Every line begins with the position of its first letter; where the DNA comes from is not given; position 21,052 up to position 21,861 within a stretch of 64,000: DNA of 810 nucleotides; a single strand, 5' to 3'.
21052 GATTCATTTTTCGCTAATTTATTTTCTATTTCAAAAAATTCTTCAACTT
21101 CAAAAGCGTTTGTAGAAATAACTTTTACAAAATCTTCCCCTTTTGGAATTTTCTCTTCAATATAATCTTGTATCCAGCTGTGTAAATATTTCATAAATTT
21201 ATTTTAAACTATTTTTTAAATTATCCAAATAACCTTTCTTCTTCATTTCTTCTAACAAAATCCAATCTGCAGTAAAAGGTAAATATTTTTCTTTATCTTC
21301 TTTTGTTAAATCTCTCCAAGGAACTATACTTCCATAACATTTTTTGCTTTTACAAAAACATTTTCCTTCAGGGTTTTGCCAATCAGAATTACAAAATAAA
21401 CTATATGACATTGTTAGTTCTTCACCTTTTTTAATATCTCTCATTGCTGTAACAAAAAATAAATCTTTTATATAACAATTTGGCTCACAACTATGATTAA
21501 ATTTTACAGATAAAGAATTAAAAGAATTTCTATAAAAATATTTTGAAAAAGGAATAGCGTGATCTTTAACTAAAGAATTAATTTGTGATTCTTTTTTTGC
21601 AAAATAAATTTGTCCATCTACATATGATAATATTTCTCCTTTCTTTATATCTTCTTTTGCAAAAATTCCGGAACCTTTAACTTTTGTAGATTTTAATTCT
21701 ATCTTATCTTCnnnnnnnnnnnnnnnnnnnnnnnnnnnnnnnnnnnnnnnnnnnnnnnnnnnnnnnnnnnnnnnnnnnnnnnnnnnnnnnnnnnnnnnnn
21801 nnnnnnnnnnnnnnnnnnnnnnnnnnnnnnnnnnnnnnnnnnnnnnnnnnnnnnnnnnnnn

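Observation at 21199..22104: Fusion of an AdoMet-decarboxylase-like domain to a SET-domain methyltransferase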

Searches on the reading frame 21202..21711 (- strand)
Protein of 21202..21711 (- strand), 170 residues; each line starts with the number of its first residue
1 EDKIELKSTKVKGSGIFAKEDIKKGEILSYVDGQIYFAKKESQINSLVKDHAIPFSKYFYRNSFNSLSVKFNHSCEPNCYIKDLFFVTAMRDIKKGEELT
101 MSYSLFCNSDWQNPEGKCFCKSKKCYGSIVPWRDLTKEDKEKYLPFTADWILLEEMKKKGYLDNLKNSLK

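Call 4: search_protein_families(library=pfam, proteins=[window:21202-21711:-], max_evalue=10)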
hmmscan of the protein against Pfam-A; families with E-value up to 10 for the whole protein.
seq(170 aa): 3 families
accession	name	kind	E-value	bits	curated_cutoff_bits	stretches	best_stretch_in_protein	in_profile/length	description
PF00856.33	SET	-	1.3e-16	61.4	22.4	1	13-103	1-104/105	SET domain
PF08666.17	SAF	-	0.04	14.9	21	0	16-29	4-17/63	SAF domain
PF03306.18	AAL_decarboxy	-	0.25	11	25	1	24-67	39-81/219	Alpha-acetolactate decarboxylase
